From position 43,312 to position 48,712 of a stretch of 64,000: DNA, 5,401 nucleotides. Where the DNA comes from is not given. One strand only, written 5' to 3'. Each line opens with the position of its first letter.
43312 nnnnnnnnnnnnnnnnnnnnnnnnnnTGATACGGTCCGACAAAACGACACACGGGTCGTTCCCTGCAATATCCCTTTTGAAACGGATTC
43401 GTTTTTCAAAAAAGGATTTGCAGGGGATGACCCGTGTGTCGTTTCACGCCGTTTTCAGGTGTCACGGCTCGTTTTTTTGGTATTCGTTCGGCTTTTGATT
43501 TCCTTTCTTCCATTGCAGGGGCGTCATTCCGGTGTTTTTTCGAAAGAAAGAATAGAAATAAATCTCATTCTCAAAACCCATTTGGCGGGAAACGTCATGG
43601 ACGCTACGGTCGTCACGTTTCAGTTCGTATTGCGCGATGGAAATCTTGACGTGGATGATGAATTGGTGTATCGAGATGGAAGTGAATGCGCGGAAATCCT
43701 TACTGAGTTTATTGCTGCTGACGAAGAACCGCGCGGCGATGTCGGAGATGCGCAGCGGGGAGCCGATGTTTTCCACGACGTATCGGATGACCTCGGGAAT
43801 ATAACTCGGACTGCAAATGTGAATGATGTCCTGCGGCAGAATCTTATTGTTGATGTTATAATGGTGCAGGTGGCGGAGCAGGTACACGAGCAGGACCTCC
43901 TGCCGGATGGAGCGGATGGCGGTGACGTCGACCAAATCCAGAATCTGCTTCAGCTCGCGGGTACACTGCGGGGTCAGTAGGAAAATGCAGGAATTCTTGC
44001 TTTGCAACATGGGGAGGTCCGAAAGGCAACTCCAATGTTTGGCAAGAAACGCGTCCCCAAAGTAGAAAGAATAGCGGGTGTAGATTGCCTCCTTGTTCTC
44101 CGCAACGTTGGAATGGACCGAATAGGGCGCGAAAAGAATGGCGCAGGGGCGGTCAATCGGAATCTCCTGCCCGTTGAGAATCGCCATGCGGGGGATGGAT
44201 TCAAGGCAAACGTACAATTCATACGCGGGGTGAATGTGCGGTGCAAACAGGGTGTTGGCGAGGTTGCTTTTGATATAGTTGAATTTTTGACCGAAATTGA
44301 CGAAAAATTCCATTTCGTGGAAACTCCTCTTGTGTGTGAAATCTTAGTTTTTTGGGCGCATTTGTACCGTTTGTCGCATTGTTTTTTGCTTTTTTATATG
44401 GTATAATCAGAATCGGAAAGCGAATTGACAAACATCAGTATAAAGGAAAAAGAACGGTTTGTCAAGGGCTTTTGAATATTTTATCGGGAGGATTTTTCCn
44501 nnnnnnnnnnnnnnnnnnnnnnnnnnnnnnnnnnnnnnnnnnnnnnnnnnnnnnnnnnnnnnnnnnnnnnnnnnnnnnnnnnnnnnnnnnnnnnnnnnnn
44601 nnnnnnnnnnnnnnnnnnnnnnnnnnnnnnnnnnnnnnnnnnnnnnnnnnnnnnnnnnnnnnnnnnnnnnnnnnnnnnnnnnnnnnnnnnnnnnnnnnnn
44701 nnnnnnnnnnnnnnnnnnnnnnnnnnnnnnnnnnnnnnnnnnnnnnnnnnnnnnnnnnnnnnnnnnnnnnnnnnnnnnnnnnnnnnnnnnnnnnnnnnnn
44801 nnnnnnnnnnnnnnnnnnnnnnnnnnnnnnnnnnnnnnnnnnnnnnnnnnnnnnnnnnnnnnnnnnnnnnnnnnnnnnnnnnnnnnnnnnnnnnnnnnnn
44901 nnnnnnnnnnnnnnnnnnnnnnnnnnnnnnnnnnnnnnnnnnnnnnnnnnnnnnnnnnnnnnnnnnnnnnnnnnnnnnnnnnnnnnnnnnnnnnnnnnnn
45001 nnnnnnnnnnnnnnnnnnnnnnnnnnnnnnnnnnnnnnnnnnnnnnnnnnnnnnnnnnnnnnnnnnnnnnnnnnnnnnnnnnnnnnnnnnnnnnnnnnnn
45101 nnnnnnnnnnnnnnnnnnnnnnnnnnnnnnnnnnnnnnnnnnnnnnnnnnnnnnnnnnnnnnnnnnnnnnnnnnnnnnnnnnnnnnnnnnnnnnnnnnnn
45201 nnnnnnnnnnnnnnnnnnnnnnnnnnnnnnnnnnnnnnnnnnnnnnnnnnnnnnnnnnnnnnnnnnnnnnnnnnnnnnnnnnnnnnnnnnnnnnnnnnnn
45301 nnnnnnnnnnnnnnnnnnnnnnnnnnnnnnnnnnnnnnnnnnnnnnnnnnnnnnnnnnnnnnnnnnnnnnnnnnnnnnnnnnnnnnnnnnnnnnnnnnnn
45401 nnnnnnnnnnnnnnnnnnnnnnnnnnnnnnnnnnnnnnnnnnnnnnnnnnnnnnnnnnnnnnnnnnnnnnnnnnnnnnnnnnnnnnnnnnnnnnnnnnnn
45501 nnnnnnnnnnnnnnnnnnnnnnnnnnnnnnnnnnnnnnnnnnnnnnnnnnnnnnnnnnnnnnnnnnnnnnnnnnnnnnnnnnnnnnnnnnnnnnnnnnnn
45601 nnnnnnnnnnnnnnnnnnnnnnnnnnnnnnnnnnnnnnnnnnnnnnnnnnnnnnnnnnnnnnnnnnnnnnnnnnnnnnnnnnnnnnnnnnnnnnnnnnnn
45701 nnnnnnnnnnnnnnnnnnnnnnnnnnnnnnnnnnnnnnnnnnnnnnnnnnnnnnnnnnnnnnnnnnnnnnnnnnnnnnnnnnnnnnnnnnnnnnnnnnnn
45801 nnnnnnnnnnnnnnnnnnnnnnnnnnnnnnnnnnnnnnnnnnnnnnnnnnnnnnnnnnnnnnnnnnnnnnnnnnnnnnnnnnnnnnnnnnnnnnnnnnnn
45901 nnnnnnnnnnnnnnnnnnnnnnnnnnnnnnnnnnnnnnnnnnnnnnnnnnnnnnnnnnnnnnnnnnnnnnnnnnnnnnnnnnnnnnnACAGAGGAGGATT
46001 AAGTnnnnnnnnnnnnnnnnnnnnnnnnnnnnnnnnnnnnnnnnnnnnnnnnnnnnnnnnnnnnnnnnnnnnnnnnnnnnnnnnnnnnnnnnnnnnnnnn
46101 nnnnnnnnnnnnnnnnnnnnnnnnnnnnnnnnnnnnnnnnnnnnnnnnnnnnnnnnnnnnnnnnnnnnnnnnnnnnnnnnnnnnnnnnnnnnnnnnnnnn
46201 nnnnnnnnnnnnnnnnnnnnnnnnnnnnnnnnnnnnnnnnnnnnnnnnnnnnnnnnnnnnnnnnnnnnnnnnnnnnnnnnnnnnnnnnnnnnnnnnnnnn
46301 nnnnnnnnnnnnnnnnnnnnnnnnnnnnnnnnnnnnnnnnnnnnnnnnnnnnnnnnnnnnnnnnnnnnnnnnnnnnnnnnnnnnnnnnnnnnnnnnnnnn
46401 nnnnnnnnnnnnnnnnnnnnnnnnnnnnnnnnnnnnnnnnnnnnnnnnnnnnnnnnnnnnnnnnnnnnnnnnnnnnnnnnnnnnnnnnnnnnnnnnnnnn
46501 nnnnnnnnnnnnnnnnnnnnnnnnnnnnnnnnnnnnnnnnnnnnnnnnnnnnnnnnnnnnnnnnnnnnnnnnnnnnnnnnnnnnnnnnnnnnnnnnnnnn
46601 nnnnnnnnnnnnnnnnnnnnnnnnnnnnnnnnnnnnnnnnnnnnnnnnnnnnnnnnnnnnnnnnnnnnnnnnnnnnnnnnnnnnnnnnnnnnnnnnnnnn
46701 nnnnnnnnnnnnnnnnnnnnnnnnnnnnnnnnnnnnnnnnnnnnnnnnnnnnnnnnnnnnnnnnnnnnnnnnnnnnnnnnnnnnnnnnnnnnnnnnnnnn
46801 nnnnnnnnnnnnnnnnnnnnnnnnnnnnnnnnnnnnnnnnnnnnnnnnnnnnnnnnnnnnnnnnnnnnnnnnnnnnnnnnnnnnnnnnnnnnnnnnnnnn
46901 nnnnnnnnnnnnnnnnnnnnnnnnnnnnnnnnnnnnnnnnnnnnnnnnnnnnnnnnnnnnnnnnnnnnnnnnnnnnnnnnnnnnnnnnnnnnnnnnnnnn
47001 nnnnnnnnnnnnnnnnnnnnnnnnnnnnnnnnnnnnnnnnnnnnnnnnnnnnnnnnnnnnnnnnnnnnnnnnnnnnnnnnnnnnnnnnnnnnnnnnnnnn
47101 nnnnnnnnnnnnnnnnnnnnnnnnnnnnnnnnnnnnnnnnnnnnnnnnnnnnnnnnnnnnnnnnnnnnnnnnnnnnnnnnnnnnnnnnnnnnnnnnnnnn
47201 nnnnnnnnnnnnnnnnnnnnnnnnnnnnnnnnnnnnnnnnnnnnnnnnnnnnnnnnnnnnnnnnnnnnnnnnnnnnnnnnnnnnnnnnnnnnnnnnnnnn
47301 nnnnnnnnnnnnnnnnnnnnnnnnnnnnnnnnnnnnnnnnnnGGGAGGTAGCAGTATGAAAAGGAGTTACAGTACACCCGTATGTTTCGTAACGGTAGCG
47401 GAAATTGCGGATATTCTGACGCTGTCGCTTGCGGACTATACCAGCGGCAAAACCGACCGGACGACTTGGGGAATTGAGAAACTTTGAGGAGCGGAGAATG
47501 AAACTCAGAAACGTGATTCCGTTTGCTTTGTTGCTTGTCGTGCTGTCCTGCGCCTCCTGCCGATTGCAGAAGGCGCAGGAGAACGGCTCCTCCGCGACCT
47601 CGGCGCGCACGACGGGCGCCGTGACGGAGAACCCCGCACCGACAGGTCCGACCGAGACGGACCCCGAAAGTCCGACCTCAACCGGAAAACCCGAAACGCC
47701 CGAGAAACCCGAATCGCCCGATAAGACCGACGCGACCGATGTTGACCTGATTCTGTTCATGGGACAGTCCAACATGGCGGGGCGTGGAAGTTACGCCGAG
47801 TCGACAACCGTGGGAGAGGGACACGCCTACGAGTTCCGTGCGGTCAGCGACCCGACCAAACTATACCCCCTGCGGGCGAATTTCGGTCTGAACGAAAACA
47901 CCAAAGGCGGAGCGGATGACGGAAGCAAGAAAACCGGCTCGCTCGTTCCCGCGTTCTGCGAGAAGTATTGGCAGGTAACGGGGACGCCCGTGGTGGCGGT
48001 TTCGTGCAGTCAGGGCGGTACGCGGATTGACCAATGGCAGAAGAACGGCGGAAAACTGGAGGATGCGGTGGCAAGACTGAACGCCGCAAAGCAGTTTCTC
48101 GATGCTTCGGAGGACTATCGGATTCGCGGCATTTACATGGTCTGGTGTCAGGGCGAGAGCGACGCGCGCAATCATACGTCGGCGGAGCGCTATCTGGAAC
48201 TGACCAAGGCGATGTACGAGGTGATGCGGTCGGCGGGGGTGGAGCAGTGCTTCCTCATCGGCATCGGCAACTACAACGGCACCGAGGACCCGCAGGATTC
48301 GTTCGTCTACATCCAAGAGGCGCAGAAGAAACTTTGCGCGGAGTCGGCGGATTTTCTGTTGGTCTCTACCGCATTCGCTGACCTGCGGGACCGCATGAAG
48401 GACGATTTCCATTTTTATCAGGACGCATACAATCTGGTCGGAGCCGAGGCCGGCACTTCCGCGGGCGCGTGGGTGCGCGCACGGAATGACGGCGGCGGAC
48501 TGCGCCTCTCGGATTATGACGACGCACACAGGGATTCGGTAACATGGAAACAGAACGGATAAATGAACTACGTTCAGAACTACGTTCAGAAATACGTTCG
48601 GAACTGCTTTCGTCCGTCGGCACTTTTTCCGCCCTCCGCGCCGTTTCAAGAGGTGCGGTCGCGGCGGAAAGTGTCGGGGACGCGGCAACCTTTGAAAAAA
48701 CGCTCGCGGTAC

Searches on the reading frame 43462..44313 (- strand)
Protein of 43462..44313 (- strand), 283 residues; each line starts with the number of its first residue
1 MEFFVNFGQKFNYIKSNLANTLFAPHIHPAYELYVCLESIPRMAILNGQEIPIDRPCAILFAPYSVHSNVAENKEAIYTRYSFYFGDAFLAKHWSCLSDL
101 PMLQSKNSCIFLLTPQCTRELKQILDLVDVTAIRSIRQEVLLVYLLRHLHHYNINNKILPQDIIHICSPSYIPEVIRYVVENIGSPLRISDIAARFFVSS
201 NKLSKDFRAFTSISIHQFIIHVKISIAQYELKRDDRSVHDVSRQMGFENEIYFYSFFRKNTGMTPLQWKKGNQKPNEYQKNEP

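Call 12: search_protein_families(library=pfam, proteins=[window:43462-44313:-], max_evalue=0.001)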
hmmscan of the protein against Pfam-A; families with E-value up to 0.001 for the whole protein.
window:43462-44313:- (283 aa): 2 families
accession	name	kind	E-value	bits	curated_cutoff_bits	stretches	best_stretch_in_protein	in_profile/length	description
PF12833.13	HTH_18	-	8.2e-16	58.5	33.6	1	192-270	1-79/80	Helix-turn-helix domain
PF00165.29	HTH_AraC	-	7.6e-12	45.5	26.6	2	181-219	3-41/42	Bacterial regulatory helix-turn-helix proteins, AraC family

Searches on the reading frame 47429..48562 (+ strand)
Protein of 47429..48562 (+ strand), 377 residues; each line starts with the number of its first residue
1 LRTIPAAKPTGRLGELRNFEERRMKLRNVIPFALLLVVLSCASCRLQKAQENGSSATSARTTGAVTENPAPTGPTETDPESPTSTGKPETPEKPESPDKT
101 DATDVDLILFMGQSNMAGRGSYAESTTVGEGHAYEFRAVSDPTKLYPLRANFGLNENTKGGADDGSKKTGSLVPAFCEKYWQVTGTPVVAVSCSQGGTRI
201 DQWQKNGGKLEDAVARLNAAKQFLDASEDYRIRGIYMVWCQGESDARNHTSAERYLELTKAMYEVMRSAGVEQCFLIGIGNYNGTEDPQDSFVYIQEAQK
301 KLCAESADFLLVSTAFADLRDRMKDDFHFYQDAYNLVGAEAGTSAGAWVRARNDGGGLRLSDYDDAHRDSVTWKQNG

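Call 12: search_protein_families(library=pfam, proteins=[window:47429-48562:+], max_evalue=0.001)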
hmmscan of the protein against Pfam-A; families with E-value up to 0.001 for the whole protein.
window:47429-48562:+ (377 aa): 2 families
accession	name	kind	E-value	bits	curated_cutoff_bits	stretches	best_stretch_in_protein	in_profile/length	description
PF03629.24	SASA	-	1.1e-21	77.9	24.8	1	106-339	3-218/226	Carbohydrate esterase, sialic acid-specific acetylesterase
PF01456.22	Mucin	-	0.0005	20.5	34.7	1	25-100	2-75/143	Mucin-like glycoprotein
